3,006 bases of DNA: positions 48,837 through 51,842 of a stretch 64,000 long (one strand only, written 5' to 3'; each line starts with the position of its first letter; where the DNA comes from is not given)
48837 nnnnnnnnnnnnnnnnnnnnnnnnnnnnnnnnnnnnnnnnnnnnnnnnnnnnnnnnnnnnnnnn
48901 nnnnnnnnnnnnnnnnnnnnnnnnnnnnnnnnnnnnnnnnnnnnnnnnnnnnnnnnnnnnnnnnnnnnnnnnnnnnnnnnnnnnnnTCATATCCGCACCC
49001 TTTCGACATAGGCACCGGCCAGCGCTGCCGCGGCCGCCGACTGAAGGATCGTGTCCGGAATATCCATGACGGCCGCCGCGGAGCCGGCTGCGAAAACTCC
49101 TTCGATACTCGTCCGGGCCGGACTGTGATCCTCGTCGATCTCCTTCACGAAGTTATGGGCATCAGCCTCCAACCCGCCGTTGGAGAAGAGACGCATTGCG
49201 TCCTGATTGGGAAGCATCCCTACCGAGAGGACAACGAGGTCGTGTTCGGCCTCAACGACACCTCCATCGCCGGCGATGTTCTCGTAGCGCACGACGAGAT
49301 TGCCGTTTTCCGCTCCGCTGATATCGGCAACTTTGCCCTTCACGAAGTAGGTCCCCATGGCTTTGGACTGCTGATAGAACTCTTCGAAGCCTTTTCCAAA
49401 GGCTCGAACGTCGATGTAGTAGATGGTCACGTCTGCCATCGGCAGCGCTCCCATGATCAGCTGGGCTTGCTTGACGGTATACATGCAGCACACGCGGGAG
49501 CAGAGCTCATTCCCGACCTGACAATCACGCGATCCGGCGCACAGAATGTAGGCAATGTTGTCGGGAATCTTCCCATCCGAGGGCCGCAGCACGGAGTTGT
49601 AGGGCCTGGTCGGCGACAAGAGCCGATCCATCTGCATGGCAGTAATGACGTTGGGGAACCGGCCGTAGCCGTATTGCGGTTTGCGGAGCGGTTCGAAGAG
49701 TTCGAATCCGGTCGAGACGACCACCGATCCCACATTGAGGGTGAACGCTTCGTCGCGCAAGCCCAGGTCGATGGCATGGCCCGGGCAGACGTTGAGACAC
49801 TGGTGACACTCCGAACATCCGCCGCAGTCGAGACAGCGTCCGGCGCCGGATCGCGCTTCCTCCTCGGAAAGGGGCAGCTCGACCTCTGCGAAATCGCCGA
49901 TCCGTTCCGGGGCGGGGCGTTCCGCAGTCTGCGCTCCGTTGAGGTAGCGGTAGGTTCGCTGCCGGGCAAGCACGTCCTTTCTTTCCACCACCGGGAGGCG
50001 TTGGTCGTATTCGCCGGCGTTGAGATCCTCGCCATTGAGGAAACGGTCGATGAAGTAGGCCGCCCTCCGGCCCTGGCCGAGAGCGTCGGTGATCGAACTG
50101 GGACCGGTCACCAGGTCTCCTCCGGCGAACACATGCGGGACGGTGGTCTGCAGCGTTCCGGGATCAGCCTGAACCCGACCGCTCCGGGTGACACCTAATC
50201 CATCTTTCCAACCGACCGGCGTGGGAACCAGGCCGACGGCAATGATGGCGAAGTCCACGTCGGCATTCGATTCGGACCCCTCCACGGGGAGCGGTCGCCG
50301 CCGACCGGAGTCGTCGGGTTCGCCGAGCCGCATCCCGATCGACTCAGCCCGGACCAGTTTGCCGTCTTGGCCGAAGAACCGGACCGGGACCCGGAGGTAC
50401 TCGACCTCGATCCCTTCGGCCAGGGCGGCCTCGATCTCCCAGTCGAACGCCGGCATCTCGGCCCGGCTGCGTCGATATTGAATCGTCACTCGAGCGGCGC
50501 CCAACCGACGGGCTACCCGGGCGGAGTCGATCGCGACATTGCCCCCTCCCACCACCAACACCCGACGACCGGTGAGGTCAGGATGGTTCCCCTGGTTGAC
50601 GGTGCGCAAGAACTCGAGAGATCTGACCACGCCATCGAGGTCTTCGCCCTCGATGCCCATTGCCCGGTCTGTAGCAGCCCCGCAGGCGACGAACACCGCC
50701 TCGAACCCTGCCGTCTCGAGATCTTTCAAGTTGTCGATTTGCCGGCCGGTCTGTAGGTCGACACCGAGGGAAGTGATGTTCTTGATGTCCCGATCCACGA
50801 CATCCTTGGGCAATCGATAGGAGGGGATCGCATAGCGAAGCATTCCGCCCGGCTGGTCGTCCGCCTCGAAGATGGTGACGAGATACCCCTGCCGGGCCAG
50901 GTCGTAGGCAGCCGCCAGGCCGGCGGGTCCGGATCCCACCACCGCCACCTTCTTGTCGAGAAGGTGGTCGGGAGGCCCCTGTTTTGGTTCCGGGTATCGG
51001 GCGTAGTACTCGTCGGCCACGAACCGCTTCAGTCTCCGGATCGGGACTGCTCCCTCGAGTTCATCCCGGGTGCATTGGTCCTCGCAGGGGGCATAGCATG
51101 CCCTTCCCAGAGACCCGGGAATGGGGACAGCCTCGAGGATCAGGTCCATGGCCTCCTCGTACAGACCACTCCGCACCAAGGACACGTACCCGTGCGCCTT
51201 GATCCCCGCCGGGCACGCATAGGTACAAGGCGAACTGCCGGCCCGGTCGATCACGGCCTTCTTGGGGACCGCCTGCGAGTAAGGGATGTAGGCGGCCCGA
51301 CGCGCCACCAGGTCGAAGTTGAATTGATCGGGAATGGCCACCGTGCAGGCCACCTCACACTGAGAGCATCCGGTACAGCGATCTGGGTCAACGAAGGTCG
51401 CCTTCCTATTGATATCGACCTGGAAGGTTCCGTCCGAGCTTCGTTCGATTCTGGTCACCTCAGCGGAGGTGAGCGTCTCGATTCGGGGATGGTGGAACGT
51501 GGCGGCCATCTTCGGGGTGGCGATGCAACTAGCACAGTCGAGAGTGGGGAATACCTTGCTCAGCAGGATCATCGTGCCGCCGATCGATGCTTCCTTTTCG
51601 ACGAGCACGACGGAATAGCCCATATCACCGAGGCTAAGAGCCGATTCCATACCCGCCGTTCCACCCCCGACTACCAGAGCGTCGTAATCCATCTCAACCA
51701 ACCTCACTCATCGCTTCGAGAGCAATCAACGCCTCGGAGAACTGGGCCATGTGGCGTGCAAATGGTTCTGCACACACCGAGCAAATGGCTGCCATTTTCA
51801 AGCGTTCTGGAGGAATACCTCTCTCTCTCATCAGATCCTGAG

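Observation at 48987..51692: HdrL-type fusion: HdrA split by a complete GltD/NfnB-like NAD(P)H oxidoreductase module, adjacent to a second conventional HdrA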

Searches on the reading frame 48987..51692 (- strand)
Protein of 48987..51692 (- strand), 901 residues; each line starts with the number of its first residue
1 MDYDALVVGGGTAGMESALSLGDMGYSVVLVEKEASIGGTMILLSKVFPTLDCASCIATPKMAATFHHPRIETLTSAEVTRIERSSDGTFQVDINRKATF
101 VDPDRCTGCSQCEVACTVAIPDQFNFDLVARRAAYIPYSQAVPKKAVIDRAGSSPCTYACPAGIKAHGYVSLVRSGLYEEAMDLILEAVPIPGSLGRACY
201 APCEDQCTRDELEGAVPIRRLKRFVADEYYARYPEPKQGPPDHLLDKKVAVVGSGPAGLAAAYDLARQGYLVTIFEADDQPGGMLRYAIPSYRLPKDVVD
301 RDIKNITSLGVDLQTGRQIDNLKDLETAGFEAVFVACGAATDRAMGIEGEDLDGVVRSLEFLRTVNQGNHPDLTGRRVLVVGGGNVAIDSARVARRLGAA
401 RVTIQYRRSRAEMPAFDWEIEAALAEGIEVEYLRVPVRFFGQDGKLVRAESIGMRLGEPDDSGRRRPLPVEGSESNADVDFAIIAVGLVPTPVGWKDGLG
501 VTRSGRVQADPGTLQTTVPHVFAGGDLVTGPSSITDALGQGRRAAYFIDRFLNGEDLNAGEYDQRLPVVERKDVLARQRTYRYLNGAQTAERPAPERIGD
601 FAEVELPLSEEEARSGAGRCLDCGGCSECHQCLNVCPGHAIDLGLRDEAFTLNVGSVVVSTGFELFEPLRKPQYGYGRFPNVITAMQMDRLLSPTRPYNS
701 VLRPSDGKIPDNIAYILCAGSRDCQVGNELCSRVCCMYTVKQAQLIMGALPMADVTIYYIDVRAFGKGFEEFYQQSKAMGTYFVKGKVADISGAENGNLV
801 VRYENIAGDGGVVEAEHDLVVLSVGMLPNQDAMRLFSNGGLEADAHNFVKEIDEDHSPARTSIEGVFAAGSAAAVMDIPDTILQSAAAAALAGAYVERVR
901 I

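Call 6: search_protein_families(library=pfam, proteins=[window:48987-51692:-], max_evalue=0.01)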
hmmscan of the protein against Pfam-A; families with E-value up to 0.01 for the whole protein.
window:48987-51692:- (901 aa): 23 families
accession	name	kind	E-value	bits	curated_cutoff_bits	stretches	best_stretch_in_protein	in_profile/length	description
PF07992.20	Pyr_redox_2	-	3.4e-50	171.6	26.1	3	247-541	1-291/291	Pyridine nucleotide-disulphide oxidoreductase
PF14691.11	Fer4_20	-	6.7e-18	65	25.8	1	153-230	29-109/113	Dihydroprymidine dehydrogenase domain II, 4Fe-4S cluster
PF00070.33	Pyr_redox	-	6e-17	62.4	22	2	377-429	1-51/82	Pyridine nucleotide-disulphide oxidoreductase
PF13450.12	NAD_binding_8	-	3.3e-16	59.7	21.9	2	251-286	1-36/68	NAD(P)-binding Rossmann-like domain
PF12831.13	FAD_oxidored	-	5.9e-16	59.2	27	2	4-41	1-38/416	FAD dependent oxidoreductase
PF00890.30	FAD_binding_2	-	3.5e-15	56.5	20.4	2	249-288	2-41/414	FAD binding domain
PF01266.30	DAO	-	1.9e-11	44.5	27.9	2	248-283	1-37/353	FAD dependent oxidoreductase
PF13738.12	Pyr_redox_3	-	6.2e-11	42.5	30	1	332-412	127-200/305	Pyridine nucleotide-disulphide oxidoreductase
PF01946.23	Thi4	-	1.8e-10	40.9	26.2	2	245-283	16-55/235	Thi4 family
PF03486.20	HI0933_like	-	1e-09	38.7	50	2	248-284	2-38/244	HI0933-like protein Rossmann domain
PF01134.28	GIDA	-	1.9e-09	37.5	22.1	2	5-34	2-31/391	Glucose inhibited division protein A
PF01494.25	FAD_binding_3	-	2e-08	34.3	22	2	248-279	3-34/349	FAD binding domain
PF13241.12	NAD_binding_7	-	6.7e-08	33.5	22.1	0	372-404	4-35/104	Putative NAD(P)-binding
PF01593.30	Amino_oxidase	-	1.8e-07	31.3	19.8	1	257-283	2-28/443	Flavin containing amine oxidoreductase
PF01262.27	AlaDh_PNT_C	-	1.8e-07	31.2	23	0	367-409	20-62/214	Alanine dehydrogenase/PNT, C-terminal domain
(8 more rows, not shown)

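Call 9: search_protein_families(library=ncbifam, proteins=[window:48987-51692:-], max_evalue=0.001)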
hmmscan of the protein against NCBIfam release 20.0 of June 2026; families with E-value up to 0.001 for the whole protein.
window:48987-51692:- (901 aa): 134 families (the best 25 are shown)
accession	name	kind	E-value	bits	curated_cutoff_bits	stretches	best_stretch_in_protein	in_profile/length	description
NF009410.0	PRK12771.1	subfamily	1.7e-143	479.2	516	1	148-641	42-529/566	NAD(P)-binding protein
NF040770.1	hetero_SS_HdrA2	exception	3.2e-136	455.5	1100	2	620-895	284-559/777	CoB-CoM heterodisulfide reductase HdrA2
NF009454.0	PRK12814.1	equivalog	1.3e-127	426.9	916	1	153-632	101-580/657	putative NADPH-dependent glutamate synthase small subunit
NF009414.0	PRK12778.1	equivalog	3.4e-112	376.1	1103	1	153-553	336-750/752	bifunctional dihydroorotate dehydrogenase B NAD binding subunit/NADPH-dependent glutamate synthase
NF041778.1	hetero_SS_HdrA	equivalog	6e-103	345.1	1400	2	620-897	295-571/771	ferredoxin:CoB-CoM heterodisulfide reductase subunit HdrA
TIGR03315.1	Se_ygfK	equivalog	1.2e-99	334.2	835.3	1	153-640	444-901/1012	putative selenate reductase subunit YgfK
TIGR01316.1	gltA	equivalog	2.5e-96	323.2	471.75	1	153-552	35-449/449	NADPH-dependent glutamate synthase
NF041891.1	hdrA_Methbact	equivalog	4.1e-96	322.9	1300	2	621-891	282-551/762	ferredoxin:CoB-CoM heterodisulfide reductase subunit HdrA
TIGR01318.1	gltD_gamma_fam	subfamily_domain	2.6e-82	276.9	482.95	1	151-552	45-465/467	glutamate synthase, small subunit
NF009413.0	PRK12775.1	equivalog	1.6e-81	274.5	1895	1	155-553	340-755/1006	putative trifunctional 2-polyprenylphenol hydroxylase/glutamate synthase subunit beta/ferritin domain-containing protein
NF010590.0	PRK13984.1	equivalog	6.4e-79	265.7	946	1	154-555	196-609/611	putative oxidoreductase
NF009409.0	PRK12770.1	subfamily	2e-75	254.1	343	1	246-555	18-353/360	putative glutamate synthase subunit beta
NF009415.0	PRK12779.1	equivalog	8e-74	249.1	1519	1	156-548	210-622/944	putative bifunctional glutamate synthase subunit beta/2-polyprenylphenol hydroxylase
TIGR01317.1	GOGAT_sm_gam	subfamily_domain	3e-72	244.1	447.7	2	156-555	52-481/485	glutamate synthase small subunit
NF009408.0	PRK12769.1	equivalog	6.2e-71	239.4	1003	1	153-554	233-653/659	formate-dependent uric acid utilization protein AegA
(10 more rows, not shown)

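Call 10: search_solved_structures(query=window:48987-51692:-, max_evalue=0.00001, show_alignments=0)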
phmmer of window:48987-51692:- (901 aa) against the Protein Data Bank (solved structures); distinct sequences matched with E-value up to 0.00001: 43.
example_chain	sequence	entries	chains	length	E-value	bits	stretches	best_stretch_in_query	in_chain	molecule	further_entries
9n5u_A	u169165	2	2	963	1.6e-106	360.6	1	154-632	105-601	NfnA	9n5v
9bov_A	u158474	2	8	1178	5.5e-106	358.8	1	154-632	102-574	Molybdopterin oxidoreductase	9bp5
5odc_A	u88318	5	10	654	2.5e-102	346.7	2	623-893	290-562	Heterodisulfide reductase, subunit A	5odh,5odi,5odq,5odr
9sfi_A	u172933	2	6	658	3.4e-101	343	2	622-891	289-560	CoB--CoM heterodisulfide reductase iron-sulfur subunit A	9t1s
8rvv_A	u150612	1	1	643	3.8e-101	342.8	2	622-893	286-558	H(2):CoB-CoM heterodisulfide,ferredoxin reductase subunit A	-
8rvu_a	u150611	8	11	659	4.3e-101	342.6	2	622-893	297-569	H(2):CoB-CoM heterodisulfide,ferredoxin reductase subunit A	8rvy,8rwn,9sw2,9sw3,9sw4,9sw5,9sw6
8oh5_C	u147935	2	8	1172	4.2e-97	329.4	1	154-633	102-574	Formate dehydrogenase-O, major subunit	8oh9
7bkb_A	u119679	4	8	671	3e-85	290.2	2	621-893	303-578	CoB--CoM heterodisulfide reductase iron-sulfur subunit A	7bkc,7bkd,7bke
4ylf_B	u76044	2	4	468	4.7e-85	289.5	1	152-555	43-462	Dihydropyrimidine dehydrogenase subunit A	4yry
5jca_L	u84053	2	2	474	5.4e-77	262.9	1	154-555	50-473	NADH-dependent Ferredoxin:NADP Oxidoreductase (NfnI) subunit alpha | NADH-dependent Ferredoxin:NADP Oxidoreductase subunit alpha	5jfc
5vj7_A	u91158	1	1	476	1.5e-68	234.9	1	154-553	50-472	Oxidoreductase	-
6s6s_G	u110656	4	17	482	1.5e-53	185.3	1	156-551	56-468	Glutamate synthase [NADPH] small chain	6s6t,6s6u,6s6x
2vdc_G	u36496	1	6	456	1.7e-50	175.2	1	152-551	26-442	GLUTAMATE SYNTHASE [NADPH] SMALL CHAIN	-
7mfm_I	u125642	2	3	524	3.1e-48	167.7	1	157-562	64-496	Glutamate synthase (NADPH) small chain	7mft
6tjr_A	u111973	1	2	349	2.6e-45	158.1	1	650-891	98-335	Fumarate reductase/succinate dehydrogenase flavoprotein domain protein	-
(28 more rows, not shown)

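Call 15: find_homologous_proteins(query=window:48987-51692:-, max_evalue=1e-30)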
Query window:48987-51692:- (901 aa): 7974 proteins with E <= 1e-30 among 8000 candidates; the best 120 are listed.
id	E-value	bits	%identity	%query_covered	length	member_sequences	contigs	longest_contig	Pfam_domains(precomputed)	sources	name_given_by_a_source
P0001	0.0e+0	2049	100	100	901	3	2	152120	PF13241.13,PF13450.13,PF07992.21,PF00070.34,PF03486.21,PF01134.29,PF01494.26,PF12831.14,PF01946.24,PF01266.31,PF01593.31,PF14691.12,PF00890.31,PF13738.13,PF01262.28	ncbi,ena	-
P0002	0.0e+0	1805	87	100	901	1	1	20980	PF13241.13,PF13450.13,PF07992.21,PF00070.34,PF03486.21,PF01134.29,PF01494.26,PF12831.14,PF01946.24,PF01266.31,PF01593.31,PF14691.12,PF00890.31,PF13738.13,PF01262.28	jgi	jgi:heterodisulfide reductase subunit A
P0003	0.0e+0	1702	82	100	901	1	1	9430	PF13241.13,PF13450.13,PF07992.21,PF00070.34,PF03486.21,PF01134.29,PF01494.26,PF12831.14,PF01946.24,PF01266.31,PF01593.31,PF14691.12,PF00890.31,PF13738.13,PF01262.28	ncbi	-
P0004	0.0e+0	1690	81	100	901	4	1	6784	PF13241.13,PF13450.13,PF07992.21,PF00070.34,PF03486.21,PF01134.29,PF01494.26,PF12831.14,PF01946.24,PF01266.31,PF01593.31,PF14691.12,PF00890.31,PF13738.13,PF01262.28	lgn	-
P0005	0.0e+0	1688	81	100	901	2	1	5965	PF13241.13,PF13450.13,PF07992.21,PF00070.34,PF03486.21,PF01134.29,PF01494.26,PF12831.14,PF01946.24,PF01266.31,PF01593.31,PF14691.12,PF00890.31,PF13738.13,PF01262.28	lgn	-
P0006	0.0e+0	1669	81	100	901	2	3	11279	PF13241.13,PF13450.13,PF07992.21,PF00070.34,PF03486.21,PF01134.29,PF01494.26,PF12831.14,PF01946.24,PF01266.31,PF01593.31,PF14691.12,PF00890.31,PF13738.13,PF01262.28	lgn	-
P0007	0.0e+0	1665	81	100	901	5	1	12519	PF13241.13,PF13450.13,PF07992.21,PF00070.34,PF03486.21,PF01134.29,PF01494.26,PF12831.14,PF01946.24,PF01266.31,PF01593.31,PF14691.12,PF00890.31,PF13738.13,PF01262.28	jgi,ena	-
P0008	0.0e+0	1621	79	100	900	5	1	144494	PF13241.13,PF13450.13,PF07992.21,PF00070.34,PF03486.21,PF05834.19,PF01134.29,PF01494.26,PF12831.14,PF01946.24,PF01266.31,PF01593.31,PF14691.12,PF00890.31,PF13738.13,PF01262.28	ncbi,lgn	-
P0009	0.0e+0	1620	79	98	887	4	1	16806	PF13241.13,PF13450.13,PF07992.21,PF00070.34,PF03486.21,PF12831.14,PF01946.24,PF01266.31,PF01593.31,PF14691.12,PF00890.31,PF13738.13,PF01262.28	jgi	jgi:heterodisulfide reductase subunit A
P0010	0.0e+0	1616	78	100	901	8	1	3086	PF13241.13,PF13450.13,PF07992.21,PF00070.34,PF03486.21,PF05834.19,PF01134.29,PF01494.26,PF12831.14,PF01946.24,PF01266.31,PF01593.31,PF14691.12,PF00890.31,PF13738.13,PF01262.28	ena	-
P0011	0.0e+0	1597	77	100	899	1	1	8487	PF13241.13,PF13450.13,PF07992.21,PF00070.34,PF03486.21,PF01134.29,PF01494.26,PF12831.14,PF01946.24,PF01266.31,PF01593.31,PF14691.12,PF00890.31,PF13738.13,PF01262.28,PF01488.27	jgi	jgi:heterodisulfide reductase subunit A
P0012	0.0e+0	1588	77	100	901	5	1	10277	PF13241.13,PF13450.13,PF07992.21,PF00070.34,PF03486.21,PF01134.29,PF01494.26,PF12831.14,PF01946.24,PF01266.31,PF01593.31,PF14691.12,PF00890.31,PF13738.13,PF01262.28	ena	-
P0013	0.0e+0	1576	76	100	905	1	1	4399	PF13241.13,PF13450.13,PF07992.21,PF00070.34,PF03486.21,PF05834.19,PF01134.29,PF01494.26,PF12831.14,PF01946.24,PF01266.31,PF01593.31,PF14691.12,PF00890.31,PF13738.13,PF01262.28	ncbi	-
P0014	0.0e+0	1569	76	100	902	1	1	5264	PF13241.13,PF13450.13,PF07992.21,PF00070.34,PF03486.21,PF05834.19,PF01134.29,PF01494.26,PF12831.14,PF01946.24,PF01266.31,PF01593.31,PF14691.12,PF00890.31,PF13738.13,PF01262.28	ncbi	-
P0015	0.0e+0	1560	75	100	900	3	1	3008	PF13241.13,PF13450.13,PF07992.21,PF00070.34,PF03486.21,PF05834.19,PF01134.29,PF01494.26,PF12831.14,PF01946.24,PF01266.31,PF01593.31,PF14691.12,PF00890.31,PF13738.13,PF01262.28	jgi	-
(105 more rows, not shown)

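Call 19: find_related_loci(query=A1, collection=genome_contigs, flank=8000)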
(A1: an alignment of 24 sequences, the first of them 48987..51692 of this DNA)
Query A1 (901 aa) in genome_contigs; peptide patterns used: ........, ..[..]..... (x = any residue, [..] = any of these).
599 stretches matched a pattern (row limit reached: there are more); 586 encode a relative of the query (tblastn E <= 1e-3); the best 80 are kept; 80 distinct loci.
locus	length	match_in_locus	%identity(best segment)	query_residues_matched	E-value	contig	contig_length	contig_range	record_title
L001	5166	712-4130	68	1-900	0e+0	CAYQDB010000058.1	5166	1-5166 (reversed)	MAG TPA_asm: uncultured Ignavibacteriales bacterium isolate binchicken_co34_486 genome assembly, contig: NODE_29351_leng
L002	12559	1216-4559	63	1-900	0e+0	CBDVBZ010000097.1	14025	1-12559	MAG TPA_asm: uncultured bacterium isolate SRR22302364_binner13_Refined_9 genome assembly, contig: ERZ25073603.1635, whol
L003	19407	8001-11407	62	1-898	0e+0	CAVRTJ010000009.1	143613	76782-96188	MAG: uncultured Acidobacteriota bacterium isolate MFD02923.bin.1.102 genome assembly, contig: contig_18721, whole genome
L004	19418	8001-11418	60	1-899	0e+0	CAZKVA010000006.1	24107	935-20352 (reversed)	MAG TPA_asm: uncultured Actinomycetota bacterium isolate binchicken_co181_143 genome assembly, contig: NODE_3072_length_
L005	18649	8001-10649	62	1-884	0e+0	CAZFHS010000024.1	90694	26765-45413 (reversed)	MAG TPA_asm: uncultured Gemmatimonadaceae bacterium isolate binchicken_co97_465 genome assembly, contig: NODE_769_length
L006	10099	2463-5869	63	1-898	0e+0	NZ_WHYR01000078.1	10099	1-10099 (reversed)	Desulfofundulus thermobenzoicus strain DSM 14055 NODE_78_length_10099_cov_66.8018, whole genome shotgun sequence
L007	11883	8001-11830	62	1-898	0e+0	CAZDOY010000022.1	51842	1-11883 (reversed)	MAG TPA_asm: uncultured Thermoanaerobaculia bacterium isolate binchicken_co151_514 genome assembly, contig: NODE_780_len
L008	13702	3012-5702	63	3-899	0e+0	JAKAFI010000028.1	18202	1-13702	MAG: Acidobacteria bacterium isolate WY1.bin89 NODE_4605_length_18202_cov_4.918617, whole genome shotgun sequence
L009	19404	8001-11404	61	1-901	0e+0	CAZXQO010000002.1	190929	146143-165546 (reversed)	MAG TPA_asm: uncultured Peptococcaceae bacterium isolate binchicken_co178_152 genome assembly, contig: NODE_127_length_1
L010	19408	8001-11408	62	4-900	0e+0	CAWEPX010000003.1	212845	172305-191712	MAG: uncultured delta proteobacterium isolate MFD02923.bin.1.9 genome assembly, contig: contig_11050, whole genome shotg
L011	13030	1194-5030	61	1-900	0e+0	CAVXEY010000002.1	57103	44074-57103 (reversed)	MAG: uncultured delta proteobacterium isolate MFD02416.bin.1.108 genome assembly, contig: contig_102794, whole genome sh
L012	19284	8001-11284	61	1-900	0e+0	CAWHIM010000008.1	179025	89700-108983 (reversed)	MAG: uncultured bacterium isolate MFD01872.bin.2.46 genome assembly, contig: contig_138880, whole genome shotgun sequenc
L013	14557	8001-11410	62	1-900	0e+0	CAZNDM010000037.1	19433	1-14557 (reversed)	MAG TPA_asm: uncultured bacterium isolate binchicken_co219_311 genome assembly, contig: k141_923615, whole genome shotgu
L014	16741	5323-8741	61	1-899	0e+0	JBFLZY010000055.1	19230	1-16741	MAG: Bacillota bacterium isolate MAG124 MAG124_55, whole genome shotgun sequence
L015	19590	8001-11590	60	4-884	0e+0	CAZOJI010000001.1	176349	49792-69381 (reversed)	MAG TPA_asm: uncultured Gemmatimonadaceae bacterium isolate SRP141376_co2_135 genome assembly, contig: NODE_142_length_1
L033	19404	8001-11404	56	3-901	0e+0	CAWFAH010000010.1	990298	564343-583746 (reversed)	MAG: uncultured Chloroflexia bacterium isolate MFD00822.bin.2.151 genome assembly, contig: contig_71424, whole genome sh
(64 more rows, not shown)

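Call 38: predict_structure(alignment_id=A1)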
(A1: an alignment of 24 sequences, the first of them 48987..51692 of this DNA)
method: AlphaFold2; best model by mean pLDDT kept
length: 901 residues; sequences in the alignment: 24
mean_pLDDT: 77.8   pTM: 0.68
mean pLDDT of the five models: 77.8, 74.9, 74.8, 69.3, 64.1
residues with pLDDT >= 90: 289; 70-90: 341; 50-70: 179; < 50: 92
segments of 3 or more residues with pLDDT < 50: 37-57, 119-147, 621-624, 692-699, 720-724, 732-751
pLDDT, mean of each block of 10 residues (from residue 1): 91 82 94 59 33 47 72 84 90 82 64 61 36 31 46 65 79 86 90 86 66 73 92 88 93 94 95 94 90 92 94 92 90 88 89 93 90 94 90 95 94 83 93 95 94 88 78 93 90 68 81 89 84 86 94 88 64 66 61 87 87 72 61 78 76 94 67 79 67 45 64 72 50 46 46 68 53 59 78 87 84 88 69 74 81 78 89 65 83 93 85
secondary structure, 60 per line:
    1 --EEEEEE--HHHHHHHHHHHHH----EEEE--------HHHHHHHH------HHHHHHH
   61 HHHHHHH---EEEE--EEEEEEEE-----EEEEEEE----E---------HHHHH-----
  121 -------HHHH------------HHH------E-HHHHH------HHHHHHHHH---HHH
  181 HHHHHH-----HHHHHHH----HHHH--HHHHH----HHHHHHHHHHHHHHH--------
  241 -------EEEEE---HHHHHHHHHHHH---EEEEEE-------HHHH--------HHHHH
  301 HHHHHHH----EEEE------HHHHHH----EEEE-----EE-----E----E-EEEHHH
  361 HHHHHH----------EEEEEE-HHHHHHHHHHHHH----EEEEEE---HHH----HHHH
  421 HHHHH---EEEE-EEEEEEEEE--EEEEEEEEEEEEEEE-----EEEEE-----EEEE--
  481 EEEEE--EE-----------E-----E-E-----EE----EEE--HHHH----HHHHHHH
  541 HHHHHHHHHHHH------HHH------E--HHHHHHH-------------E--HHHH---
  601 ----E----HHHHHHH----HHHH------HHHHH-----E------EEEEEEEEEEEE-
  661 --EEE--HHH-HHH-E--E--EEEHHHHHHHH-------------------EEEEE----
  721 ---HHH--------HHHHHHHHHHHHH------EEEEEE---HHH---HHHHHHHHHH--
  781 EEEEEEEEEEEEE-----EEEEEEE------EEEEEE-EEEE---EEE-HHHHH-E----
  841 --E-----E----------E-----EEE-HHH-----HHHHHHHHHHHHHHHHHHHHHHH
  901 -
elements in order (helices of 4 or more, strands of 3 or more residues): E3-8 H11-23 E28-31 H40-47 H54-67 E71-74 E77-84 E90-96 H111-115 H128-131 H155-159 H166-174 H178-186 H192-198 H203-206 H209-213 H218-232 E248-252 H256-267 E271-276 H284-287 H296-307 E312-315 H322-327 E332-335 E355-357 H358-366 E377-382 H384-396 E401-406 H417-425 E429-432 E434-442 E445-459 E465-469 E475-478 E481-485 E521-523 H526-529 H534-552 H571-577 H594-597 H610-616 H621-624 H631-635 E648-659 E663-665 E682-684 H685-692 E712-716 H735-747 E754-759 H769-778 E781-793 E799-805 E812-817 E819-822 E826-828 H830-834 E866-868 H878-900
